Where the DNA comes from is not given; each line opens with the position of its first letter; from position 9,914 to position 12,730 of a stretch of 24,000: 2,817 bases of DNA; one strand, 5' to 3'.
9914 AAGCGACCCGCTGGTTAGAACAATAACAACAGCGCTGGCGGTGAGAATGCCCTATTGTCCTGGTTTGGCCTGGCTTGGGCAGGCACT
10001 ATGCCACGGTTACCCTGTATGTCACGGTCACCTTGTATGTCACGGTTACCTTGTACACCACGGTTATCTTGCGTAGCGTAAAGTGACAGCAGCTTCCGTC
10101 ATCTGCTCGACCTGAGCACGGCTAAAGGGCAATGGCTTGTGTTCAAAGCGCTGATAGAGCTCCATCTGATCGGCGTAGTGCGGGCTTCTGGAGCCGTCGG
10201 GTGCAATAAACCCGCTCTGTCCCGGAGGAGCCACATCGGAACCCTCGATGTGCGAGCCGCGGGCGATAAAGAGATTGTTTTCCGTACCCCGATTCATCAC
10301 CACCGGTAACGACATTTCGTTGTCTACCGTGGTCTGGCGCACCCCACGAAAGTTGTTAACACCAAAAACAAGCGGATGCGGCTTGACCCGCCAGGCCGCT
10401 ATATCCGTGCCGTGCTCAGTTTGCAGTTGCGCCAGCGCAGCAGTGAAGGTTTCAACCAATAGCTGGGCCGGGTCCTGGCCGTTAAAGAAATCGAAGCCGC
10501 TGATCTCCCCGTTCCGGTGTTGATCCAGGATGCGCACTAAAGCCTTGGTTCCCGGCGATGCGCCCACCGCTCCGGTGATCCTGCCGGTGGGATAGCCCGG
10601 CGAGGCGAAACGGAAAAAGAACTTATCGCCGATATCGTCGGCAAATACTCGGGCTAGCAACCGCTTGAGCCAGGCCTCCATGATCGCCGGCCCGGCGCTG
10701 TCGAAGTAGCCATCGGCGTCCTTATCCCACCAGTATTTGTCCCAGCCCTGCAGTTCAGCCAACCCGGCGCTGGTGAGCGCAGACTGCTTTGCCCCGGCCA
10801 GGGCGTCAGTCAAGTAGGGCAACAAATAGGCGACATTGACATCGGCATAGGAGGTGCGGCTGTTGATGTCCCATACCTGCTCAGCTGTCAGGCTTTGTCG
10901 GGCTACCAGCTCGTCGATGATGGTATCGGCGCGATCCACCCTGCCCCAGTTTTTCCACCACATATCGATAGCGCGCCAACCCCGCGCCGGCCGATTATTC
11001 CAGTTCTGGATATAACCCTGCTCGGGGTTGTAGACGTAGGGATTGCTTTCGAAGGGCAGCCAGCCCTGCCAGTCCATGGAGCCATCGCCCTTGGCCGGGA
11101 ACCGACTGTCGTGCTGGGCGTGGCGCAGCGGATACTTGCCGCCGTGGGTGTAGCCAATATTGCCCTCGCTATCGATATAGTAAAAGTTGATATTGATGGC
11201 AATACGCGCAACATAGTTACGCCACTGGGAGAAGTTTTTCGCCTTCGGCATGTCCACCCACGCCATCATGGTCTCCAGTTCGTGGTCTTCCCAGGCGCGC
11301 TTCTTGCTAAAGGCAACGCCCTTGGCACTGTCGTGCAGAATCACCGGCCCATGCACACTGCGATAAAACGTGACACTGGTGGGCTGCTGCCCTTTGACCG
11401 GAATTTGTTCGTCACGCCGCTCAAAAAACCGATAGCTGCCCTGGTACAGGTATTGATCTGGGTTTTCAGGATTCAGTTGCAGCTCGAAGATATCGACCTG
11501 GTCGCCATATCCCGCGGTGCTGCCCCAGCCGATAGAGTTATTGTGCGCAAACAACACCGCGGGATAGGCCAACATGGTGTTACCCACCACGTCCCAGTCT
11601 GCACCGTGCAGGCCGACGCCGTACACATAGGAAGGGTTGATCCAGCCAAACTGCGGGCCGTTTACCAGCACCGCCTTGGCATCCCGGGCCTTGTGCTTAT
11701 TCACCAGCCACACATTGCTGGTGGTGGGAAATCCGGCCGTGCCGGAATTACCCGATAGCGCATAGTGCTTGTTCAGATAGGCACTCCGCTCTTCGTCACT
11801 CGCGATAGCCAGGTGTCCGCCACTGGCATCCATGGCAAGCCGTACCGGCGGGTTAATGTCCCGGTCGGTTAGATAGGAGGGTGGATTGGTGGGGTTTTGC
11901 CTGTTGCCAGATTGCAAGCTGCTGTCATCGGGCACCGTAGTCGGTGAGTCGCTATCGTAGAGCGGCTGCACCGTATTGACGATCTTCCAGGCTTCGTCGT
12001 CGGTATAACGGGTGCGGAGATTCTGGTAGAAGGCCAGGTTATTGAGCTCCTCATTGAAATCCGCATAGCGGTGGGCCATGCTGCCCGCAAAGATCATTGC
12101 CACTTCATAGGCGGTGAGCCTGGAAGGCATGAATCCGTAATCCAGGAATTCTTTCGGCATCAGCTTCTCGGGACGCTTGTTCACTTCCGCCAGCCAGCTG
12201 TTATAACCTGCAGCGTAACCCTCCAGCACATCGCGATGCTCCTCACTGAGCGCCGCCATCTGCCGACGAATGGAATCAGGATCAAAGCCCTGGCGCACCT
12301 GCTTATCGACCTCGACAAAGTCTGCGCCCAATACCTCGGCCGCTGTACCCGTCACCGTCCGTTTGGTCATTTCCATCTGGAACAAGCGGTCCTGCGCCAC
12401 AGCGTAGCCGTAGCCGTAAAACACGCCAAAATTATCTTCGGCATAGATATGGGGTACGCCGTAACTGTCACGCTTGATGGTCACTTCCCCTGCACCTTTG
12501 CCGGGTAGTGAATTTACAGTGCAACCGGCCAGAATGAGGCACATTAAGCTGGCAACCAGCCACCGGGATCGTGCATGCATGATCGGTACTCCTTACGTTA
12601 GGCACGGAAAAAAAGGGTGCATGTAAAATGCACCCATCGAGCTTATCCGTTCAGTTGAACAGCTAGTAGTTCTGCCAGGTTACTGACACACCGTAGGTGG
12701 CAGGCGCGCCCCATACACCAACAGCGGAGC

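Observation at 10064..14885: Penicillin-G-acylase-type lipoprotein plus TonB-dependent receptor embedded inside the phenylacetate (paa) cluster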

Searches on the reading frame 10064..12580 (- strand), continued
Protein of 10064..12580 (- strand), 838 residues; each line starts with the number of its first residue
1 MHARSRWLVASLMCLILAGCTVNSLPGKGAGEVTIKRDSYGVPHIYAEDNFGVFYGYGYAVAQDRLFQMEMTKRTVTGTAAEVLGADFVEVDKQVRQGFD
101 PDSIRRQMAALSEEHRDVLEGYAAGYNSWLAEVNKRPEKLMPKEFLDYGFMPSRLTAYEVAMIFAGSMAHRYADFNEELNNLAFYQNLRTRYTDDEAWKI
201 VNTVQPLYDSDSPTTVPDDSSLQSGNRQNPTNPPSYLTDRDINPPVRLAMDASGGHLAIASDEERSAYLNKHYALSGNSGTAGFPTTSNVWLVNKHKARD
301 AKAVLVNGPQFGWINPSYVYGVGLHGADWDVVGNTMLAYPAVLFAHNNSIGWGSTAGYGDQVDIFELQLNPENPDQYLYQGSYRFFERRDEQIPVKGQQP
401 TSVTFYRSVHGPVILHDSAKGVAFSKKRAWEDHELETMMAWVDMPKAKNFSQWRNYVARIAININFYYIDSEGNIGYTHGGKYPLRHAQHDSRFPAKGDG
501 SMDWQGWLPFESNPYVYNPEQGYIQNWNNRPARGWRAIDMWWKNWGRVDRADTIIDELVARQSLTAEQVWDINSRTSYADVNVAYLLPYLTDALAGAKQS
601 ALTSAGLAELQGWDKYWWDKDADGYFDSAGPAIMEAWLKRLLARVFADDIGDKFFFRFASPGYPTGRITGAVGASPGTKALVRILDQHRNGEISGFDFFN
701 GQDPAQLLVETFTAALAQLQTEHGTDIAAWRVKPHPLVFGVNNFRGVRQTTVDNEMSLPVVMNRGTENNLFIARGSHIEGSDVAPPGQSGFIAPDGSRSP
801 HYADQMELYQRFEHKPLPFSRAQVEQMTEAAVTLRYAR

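Call 63: find_encoding_contigs(protein=P0009, flank=10000, max_places=1)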
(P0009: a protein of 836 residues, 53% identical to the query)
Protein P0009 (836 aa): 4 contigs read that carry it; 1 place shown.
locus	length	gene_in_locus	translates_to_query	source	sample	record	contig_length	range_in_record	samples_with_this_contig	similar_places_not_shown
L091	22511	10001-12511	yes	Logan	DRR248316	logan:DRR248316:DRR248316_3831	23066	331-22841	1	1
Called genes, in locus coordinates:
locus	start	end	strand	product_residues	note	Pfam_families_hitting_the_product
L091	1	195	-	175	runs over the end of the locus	?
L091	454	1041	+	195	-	PF04264:YceI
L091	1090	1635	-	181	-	PF01292:Ni_hydr_CYTB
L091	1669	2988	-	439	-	PF00083:Sugar_tr, PF07690:MFS_1, PF06779:MFS_4 (weak), PF07690:MFS_1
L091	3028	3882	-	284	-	PF00196:GerE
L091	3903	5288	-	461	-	PF01425:Amidase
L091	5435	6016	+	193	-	PF04542:Sigma70_r2, PF08281:Sigma70_r4_2, PF04545:Sigma70_r4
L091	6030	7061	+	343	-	PF16220:DUF4880, PF04773:FecR, PF16344:FecR_C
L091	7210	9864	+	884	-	PF07715:Plug, PF00593:TonB_dep_Rec_b-barrel, PF14905:OMP_b-brl_3 (faint)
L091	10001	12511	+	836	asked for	PF01804:Penicil_amidase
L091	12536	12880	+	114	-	PF12680:SnoaL_2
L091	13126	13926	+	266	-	PF00106:adh_short, PF08659:KR, PF13561:adh_short_C2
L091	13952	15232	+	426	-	PF00202:Aminotran_3, PF00155:Aminotran_1_2 (faint)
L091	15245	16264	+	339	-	PF01636:APH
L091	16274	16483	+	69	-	-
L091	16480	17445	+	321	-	PF12838:Fer4_7 (weak), PF13484:Fer4_16 (faint)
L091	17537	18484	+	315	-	PF01134:GIDA (faint), PF01266:DAO (faint), PF07992:Pyr_redox_2, PF12831:FAD_oxidored (faint), PF13738:Pyr_redox_3, PF00070:Pyr_redox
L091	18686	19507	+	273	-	PF14512:TM1586_NiRdase (faint), PF00881:Nitroreductase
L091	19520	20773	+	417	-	PF01494:FAD_binding_3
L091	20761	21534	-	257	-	PF01633:Choline_kinase, PF01636:APH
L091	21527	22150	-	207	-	PF04973:NMN_transporter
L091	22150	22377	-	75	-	-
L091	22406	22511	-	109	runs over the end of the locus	?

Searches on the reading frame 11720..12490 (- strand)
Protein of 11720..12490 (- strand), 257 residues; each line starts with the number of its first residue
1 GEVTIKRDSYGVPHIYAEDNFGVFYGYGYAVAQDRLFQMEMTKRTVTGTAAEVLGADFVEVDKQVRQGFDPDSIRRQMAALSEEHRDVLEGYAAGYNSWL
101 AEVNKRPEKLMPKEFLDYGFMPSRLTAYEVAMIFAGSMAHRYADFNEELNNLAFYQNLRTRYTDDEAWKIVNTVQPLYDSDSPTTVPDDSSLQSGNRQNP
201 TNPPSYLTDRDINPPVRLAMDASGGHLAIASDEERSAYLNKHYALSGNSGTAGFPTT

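Call 26: search_solved_structures(query=window:11720-12490:-, show_alignments=5, max_evalue=1e-40)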
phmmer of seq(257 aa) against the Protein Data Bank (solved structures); distinct sequences matched with E-value up to 1e-40: 11.
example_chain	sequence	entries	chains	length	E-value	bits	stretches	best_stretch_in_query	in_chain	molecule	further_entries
1e3a_A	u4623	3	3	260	5.2e-64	219.8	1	2-254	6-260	PENICILLIN AMIDASE ALPHA SUBUNIT | PENICILLIN G ACYLASE ALPHA SUBUNIT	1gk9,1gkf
1cp9_A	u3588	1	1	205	6.5e-63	216.3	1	2-195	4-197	Penicillin G amidase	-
4pem_A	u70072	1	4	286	1.6e-62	215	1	2-254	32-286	Penicillin G acylase Alpha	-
1kec_A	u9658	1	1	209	3.5e-61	210.6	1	2-190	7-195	PENICILLIN ACYLASE ALPHA SUBUNIT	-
1ai4_A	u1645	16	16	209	1.2e-60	208.9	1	2-191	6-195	PENICILLIN AMIDOHYDROLASE | PENICILLIN ACYLASE | PENICILLIN G ACYLASE ALPHA SUBUNIT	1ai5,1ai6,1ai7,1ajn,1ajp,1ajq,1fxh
1jx9_A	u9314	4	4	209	1.3e-60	208.8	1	2-190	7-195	penicillin G acylase alpha subunit | Penicillin Acylase alpha subunit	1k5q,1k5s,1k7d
4pel_A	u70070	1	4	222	1.8e-59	204.9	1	2-187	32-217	Penicillin G acylase subunit alpha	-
7rep_A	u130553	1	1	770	6.5e-59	203.2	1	1-188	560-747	Penicillin G acylase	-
7reo_A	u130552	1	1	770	1.4e-58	202.1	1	2-188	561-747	Penicillin G Acylase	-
3k3w_A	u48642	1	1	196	1.1e-56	195.8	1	3-188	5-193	Penicillin G acylase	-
3ml0_A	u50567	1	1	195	1.4e-56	195.5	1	3-188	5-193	Penicillin G acylase, alpha subunit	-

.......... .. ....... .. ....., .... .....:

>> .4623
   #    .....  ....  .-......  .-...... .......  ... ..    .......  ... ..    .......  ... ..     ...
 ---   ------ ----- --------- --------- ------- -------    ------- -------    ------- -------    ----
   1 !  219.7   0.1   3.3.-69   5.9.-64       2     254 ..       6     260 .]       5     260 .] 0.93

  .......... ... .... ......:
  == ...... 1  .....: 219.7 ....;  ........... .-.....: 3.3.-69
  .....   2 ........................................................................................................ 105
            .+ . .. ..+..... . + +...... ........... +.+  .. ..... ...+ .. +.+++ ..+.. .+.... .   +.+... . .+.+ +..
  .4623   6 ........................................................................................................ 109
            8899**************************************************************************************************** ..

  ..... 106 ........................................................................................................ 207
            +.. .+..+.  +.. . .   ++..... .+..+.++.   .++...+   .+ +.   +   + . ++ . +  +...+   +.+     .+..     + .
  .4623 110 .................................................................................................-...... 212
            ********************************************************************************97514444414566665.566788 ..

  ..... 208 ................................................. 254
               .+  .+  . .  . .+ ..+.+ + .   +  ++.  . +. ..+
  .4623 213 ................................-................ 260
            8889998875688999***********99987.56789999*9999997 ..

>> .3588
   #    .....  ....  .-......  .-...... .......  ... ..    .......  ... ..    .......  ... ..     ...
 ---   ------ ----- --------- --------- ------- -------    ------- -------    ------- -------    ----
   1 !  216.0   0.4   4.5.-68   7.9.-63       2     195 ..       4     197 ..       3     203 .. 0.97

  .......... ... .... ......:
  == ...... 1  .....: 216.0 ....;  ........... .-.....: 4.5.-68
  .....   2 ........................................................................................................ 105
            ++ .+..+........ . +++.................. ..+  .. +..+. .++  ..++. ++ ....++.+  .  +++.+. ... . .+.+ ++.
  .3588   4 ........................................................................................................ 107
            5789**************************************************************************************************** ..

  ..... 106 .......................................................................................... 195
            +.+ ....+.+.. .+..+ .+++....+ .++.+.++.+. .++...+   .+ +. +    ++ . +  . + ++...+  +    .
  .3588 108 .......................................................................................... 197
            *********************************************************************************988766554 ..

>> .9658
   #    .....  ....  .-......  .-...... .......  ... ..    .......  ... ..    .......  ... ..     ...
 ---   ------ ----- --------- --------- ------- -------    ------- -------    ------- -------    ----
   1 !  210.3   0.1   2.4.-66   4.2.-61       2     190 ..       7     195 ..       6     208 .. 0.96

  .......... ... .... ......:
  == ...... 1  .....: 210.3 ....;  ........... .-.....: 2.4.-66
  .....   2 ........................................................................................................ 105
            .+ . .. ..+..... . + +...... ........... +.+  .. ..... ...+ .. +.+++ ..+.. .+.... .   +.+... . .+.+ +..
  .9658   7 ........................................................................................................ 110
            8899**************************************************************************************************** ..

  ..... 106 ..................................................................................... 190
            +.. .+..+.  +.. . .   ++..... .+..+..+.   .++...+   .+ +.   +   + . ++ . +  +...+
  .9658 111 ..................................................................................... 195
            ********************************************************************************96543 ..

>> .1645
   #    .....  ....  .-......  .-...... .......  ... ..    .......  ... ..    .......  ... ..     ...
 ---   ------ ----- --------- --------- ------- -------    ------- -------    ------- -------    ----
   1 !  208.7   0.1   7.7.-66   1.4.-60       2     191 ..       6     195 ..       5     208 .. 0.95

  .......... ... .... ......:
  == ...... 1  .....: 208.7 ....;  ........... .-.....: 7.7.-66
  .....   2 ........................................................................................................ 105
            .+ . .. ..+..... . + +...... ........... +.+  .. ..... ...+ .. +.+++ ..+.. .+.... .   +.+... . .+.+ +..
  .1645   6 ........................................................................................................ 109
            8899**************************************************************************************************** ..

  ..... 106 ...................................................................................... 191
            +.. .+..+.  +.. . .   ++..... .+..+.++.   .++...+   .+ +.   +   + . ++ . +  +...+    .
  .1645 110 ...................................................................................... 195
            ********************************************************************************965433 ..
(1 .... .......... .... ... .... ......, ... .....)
